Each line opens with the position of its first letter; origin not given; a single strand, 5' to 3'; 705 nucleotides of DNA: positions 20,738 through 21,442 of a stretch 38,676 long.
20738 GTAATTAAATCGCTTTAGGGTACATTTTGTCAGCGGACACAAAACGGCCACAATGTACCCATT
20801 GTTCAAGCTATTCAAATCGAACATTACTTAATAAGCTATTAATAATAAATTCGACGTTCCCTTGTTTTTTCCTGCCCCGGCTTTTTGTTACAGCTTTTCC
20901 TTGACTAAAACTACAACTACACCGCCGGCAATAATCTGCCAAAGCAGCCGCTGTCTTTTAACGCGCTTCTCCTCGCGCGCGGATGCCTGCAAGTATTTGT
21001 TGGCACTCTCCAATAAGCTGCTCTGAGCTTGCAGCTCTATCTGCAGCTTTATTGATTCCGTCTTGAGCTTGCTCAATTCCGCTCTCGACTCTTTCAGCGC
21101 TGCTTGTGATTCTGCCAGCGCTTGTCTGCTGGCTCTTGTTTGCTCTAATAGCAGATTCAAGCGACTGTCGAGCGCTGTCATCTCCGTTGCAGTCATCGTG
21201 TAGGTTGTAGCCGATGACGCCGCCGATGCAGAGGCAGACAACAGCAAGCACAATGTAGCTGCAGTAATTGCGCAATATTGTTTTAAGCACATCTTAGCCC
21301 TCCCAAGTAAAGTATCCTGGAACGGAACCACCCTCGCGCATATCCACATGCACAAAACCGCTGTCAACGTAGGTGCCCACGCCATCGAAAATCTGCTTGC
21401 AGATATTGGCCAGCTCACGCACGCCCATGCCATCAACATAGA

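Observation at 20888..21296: Two fully nested ORFs in different frames after the M15 endolysin: an XhlA-like protein and an embedded 110-aa membrane ORF (Rz/Rz1-like arrangement?)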

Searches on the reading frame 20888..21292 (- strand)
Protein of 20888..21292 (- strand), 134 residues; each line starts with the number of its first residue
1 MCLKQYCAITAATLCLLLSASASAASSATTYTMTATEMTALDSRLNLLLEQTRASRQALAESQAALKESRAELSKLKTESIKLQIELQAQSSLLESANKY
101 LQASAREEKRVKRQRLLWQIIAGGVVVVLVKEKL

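Call 3: search_protein_families(library=pfam, proteins=[window:20888-21292:-, window:20958-21290:-], max_evalue=1)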
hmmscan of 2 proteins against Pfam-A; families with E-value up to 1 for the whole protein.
window:20888-21292:- (134 aa): 4 families
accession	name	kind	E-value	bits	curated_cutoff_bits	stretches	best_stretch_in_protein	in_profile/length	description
PF20993.2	CENPH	-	0.0017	19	27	1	26-106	73-144/175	CENPH protein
PF13870.11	CCDC113_CCDC96_CC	-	0.01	16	31.6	1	30-88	71-129/177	CCDC113/CCDC96, coiled-coil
PF02582.19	DUF155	-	0.026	15.1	27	1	35-98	83-145/174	RMND1/Sif2-Sif3/Mrx10, DUF155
PF03961.19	FapA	-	0.15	12.1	31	1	36-112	156-236/272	Flagellar Assembly Protein A beta solenoid domain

window:20958-21290:- (110 aa): 8 families
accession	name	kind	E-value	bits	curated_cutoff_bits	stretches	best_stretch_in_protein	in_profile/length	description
PF15990.10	UPF0767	-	0.0012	19.5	27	1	2-59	5-57/83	UPF0767 family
PF11772.13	EpuA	-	0.045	13.8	27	1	13-29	5-21/46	DNA-directed RNA polymerase subunit beta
PF00520.37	Ion_trans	-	0.089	12.4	25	1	2-34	122-154/241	Ion transport protein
PF18433.6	DUF5610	-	0.09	13.7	26.4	1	40-103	15-78/117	Domain of unknown function (DUF5610)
PF05739.25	SNARE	-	0.1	13.1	26.8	1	60-92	5-37/53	SNARE domain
PF16785.10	SMBP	-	0.16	12.6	29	1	40-88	53-102/111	Small metal-binding protein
PF11368.13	DUF3169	-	0.21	11.6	31.6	1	8-30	3-25/250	Protein of unknown function (DUF3169)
PF04906.18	Tweety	-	0.21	10.7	31.8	1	10-103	79-172/431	Tweety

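Call 4: search_protein_families(library=phrogs, proteins=[window:20888-21292:-, window:20958-21290:-], max_evalue=1)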
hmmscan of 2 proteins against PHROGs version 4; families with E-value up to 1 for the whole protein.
window:20888-21292:- (134 aa): 9 families
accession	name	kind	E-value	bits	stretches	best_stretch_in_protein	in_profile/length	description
phrog_10333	-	unknown function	0.0083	17.2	1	41-85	12-56/128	-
phrog_20934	-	unknown function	0.046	14.9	1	37-78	2-43/76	-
phrog_16237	-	unknown function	0.047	14.5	1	6-106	9-107/188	-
phrog_1893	-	unknown function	0.048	14.6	1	57-104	5-52/118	-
phrog_2211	-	unknown function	0.084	13.2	1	34-109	226-301/395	-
phrog_1816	-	unknown function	0.088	14.2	1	50-88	17-57/63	-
phrog_25112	-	unknown function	0.092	12.5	1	23-90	392-458/673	-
phrog_6631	-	unknown function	0.13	12.8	1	37-112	61-137/251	-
phrog_1533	-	tail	0.15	10.5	1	28-108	43-121/1688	tail length tape measure protein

window:20958-21290:- (110 aa): 5 families
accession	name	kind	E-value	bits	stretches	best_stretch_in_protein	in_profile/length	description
phrog_21816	-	unknown function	0.0062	17.7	1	5-31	4-30/78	-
phrog_18860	-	unknown function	0.019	15.8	1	7-103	15-112/141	-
phrog_20449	-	unknown function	0.054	12.9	1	30-89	418-477/663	-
phrog_739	-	lysis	0.058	14.6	1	11-87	8-89/122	Rz-like spanin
phrog_4349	-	lysis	0.15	13.1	1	6-58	3-53/142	Rz-like spanin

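Call 5: find_homologous_proteins(query=window:20888-21292:-, max_evalue=0.01)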
Query window:20888-21292:- (134 aa): 265 proteins with E <= 0.01 among 454 candidates; the best 120 are listed.
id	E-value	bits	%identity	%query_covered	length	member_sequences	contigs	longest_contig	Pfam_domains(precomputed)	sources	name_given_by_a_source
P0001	7.6e-61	221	90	100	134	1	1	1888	-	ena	-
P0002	2.3e-60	220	92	100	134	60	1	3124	-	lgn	-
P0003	2.5e-60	219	90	100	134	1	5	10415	-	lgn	-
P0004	2.7e-60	219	87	100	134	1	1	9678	-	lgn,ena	-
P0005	5.5e-60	218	88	100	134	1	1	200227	-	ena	-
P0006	8.5e-60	218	90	100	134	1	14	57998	-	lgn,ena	-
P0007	1.0e-59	217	89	100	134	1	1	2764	-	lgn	-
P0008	1.1e-59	217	89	100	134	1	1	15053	-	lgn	-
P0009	1.1e-59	217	89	99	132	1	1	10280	-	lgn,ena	-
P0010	1.3e-59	217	89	100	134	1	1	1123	-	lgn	-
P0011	1.3e-59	217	89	100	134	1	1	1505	-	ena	-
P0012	1.5e-59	217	91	97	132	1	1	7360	-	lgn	-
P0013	2.0e-59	217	88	100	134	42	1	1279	-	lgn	-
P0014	2.0e-59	217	87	100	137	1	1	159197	-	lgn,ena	-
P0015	3.3e-59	216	88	100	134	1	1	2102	-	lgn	-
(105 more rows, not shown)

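Call 7: find_homologous_proteins(query=window:20958-21290:-, max_evalue=0.01)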
Query window:20958-21290:- (110 aa): 464 proteins with E <= 0.01 among 469 candidates; the best 120 are listed.
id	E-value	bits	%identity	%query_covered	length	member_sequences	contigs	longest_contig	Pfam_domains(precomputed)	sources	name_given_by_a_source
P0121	1.2e-61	223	99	100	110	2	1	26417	-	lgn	-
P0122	1.3e-59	216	95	100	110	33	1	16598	-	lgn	-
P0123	5.9e-59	214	93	100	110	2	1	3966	-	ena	-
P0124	2.5e-58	212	93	100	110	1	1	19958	-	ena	-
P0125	9.9e-58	210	93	100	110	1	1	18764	-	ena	-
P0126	1.1e-57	210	93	100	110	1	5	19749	-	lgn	-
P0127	1.6e-57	210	94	100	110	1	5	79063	-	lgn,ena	-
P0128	2.9e-57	209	93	100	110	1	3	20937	-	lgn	-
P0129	3.0e-57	209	92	100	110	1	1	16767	-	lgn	-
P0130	3.5e-57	209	92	100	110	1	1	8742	-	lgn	-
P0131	3.5e-57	209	92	100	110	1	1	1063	-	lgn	-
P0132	5.2e-57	208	92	100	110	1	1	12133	-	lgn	-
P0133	5.9e-57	208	92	100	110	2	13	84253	-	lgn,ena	-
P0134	7.0e-57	208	93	100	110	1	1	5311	-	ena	-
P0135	7.2e-57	208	90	100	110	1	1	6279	-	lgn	-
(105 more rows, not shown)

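Call 9: find_related_loci(query=window:20888-21292:-, collection=viral_contigs, flank=3000)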
Query window:20888-21292:- (134 aa) in viral_contigs; peptide patterns used: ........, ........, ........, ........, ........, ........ (x = any residue, [..] = any of these).
89 stretches matched a pattern; 37 encode a relative of the query (tblastn E <= 1e-3); 36 distinct loci.
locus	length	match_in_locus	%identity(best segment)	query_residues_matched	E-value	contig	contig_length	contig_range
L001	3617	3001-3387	89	1-129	3e-64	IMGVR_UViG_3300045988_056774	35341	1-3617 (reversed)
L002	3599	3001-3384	88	5-132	1e-62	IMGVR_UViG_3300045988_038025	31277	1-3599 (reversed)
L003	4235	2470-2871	86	1-134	1e-61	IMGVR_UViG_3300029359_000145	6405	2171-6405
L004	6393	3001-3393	85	4-134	7e-61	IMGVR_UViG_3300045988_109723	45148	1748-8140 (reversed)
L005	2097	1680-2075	86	1-132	2e-61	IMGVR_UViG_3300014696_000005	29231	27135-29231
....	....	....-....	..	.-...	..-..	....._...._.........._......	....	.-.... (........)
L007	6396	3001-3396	82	4-132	1e-59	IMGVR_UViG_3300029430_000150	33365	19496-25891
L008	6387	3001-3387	86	1-129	1e-58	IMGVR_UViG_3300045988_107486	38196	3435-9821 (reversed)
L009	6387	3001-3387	83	1-129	7e-57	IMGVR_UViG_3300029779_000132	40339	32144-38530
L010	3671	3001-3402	81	4-134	7e-55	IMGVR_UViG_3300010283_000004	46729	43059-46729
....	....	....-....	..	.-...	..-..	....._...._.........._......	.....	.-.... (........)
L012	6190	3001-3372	78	4-128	5e-48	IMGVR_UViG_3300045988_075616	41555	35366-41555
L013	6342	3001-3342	78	1-114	1e-47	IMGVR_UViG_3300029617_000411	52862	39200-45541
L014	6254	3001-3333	82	4-114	1e-46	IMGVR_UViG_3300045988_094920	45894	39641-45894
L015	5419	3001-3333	83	4-114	1e-46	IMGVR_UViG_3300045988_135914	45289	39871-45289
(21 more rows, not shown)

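Call 10: find_related_loci(query=window:20888-21292:-, collection=genome_contigs, flank=3000)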
Query window:20888-21292:- (134 aa) in genome_contigs; peptide patterns used: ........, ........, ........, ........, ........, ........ (x = any residue, [..] = any of these).
591 stretches matched a pattern; 5 encode a relative of the query (tblastn E <= 1e-3); 5 distinct loci.
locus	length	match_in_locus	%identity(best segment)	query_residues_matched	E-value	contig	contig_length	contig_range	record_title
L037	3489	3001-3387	88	1-129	3e-64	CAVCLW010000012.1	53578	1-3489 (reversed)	Escherichia coli isolate H07624-L1_cleanbin_000004 genome assembly, contig: Spades_H07624-L1_contig_239, whole genome sh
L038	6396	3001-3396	84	1-132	1e-59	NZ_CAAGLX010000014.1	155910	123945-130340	MAG: uncultured Phascolarctobacterium sp. isolate HGM14018, whole genome shotgun sequence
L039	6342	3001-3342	82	1-114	6e-55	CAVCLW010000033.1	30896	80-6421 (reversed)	Escherichia coli isolate H07624-L1_cleanbin_000004 genome assembly, contig: Spades_H07624-L1_contig_640, whole genome sh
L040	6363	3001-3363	88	4-124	1e-51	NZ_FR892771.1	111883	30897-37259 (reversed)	Phascolarctobacterium succinatutens CAG:287, whole genome shotgun sequence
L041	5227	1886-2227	78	4-114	9e-45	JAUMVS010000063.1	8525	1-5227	MAG: Phoenicibacter congonensis isolate S12M_St_49 NODE_3913_length_8525_cov_7.377686, whole genome shotgun sequence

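Call 23: search_dna_similar(query=window:20958-21290:-, collection=phages, mode=protein, max_evalue=0.001, max_rows=30)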
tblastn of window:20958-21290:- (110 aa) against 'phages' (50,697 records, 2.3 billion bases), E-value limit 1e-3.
No match.

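Call 28: search_dna_similar(query=window:20888-21292:-, collection=phages, mode=protein, max_evalue=0.01, max_rows=30)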
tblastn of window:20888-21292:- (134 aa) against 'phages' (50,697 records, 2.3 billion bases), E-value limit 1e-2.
No match.

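Call 36: search_protein_representatives(alignment_id=A1)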
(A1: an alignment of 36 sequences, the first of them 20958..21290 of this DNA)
Query: 36 sequences, 110 profile positions. Proteins with E-value up to 0.001 (for the whole library): 54; up to 1e-10: 5; up to 1e-30: 2. The best 54 are listed.
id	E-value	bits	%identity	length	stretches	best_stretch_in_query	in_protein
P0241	5.8e-44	165.0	-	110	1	1-110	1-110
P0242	6.8e-38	145.4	-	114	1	1-110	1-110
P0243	3.9e-26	107.6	-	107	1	50-110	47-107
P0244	9.2e-25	103.2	-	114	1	1-109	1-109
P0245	4.9e-12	62.2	-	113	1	8-108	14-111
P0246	1.0e-09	54.8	-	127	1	5-107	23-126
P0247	1.6e-08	50.9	-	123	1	22-109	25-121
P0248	2.2e-07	47.3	-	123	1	6-108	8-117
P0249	2.2e-07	47.3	-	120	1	18-107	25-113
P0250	3.1e-07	46.8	-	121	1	15-106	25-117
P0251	6.4e-07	45.8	-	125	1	5-108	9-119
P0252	7.5e-07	45.5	-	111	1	4-109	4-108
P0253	9.1e-07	45.3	-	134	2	35-106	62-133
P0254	1.3e-06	44.8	-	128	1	9-109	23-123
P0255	1.9e-06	44.2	-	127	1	13-108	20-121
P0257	5.8e-06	42.7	-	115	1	3-109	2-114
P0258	9.1e-06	42.0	-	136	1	4-109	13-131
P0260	1.1e-05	41.8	-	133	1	9-109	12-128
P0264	2.5e-05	40.6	-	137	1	21-108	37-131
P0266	4.1e-05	40.0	-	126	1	9-110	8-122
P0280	2.4e-04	37.5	-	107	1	17-108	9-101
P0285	3.9e-04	36.8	-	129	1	4-108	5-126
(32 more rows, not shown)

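Call 38: search_protein_families(library=phrogs, proteins=[P0242, P0244, P0245, P0246, P0248, P0251, P0254, P0257, P0260, P0266], max_evalue=0.01)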
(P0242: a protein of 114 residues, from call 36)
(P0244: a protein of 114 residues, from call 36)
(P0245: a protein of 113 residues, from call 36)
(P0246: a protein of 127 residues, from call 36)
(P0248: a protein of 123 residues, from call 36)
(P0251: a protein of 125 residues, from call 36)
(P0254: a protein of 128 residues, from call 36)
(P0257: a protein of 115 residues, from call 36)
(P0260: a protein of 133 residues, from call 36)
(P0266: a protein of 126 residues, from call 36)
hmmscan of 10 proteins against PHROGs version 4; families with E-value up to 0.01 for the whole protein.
P0242 (114 aa): 0 families

P0244 (114 aa): 0 families

P0245 (113 aa): 0 families

P0246 (127 aa): 1 family
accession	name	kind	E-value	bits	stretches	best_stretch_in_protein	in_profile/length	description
phrog_18860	-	unknown function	4e-05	24.5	1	19-122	13-112/141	-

P0248 (123 aa): 4 families
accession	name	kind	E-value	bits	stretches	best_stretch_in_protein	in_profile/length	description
phrog_5218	-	unknown function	0.0015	17.6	1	45-118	133-205/1599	-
phrog_18860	-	unknown function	0.0022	18.9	1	39-108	53-122/141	-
phrog_739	-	lysis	0.004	18.3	1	11-96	6-90/122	Rz-like spanin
phrog_214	-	lysis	0.0064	17.4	1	13-93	10-80/176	Rz-like spanin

P0251 (125 aa): 0 families

P0254 (128 aa): 3 families
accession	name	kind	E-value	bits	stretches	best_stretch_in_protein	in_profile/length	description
phrog_89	-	lysis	3.8e-05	24.7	1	26-123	6-96/143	Rz-like spanin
phrog_214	-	lysis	0.0033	18.3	0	25-74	11-63/176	Rz-like spanin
phrog_1863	-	unknown function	0.0059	17.5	1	28-112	3-86/97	-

P0257 (115 aa): 2 families
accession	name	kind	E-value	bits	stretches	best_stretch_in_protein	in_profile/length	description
phrog_5328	-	unknown function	0.0049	18.3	1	23-102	13-92/101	-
phrog_1193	-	other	0.0062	17.5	0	48-97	7-50/76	hemolysin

P0260 (133 aa): 1 family
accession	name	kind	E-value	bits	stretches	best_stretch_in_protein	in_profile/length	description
phrog_4297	-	lysis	0.0037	18.3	1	4-73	3-71/130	Rz-like spanin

P0266 (126 aa): 0 families
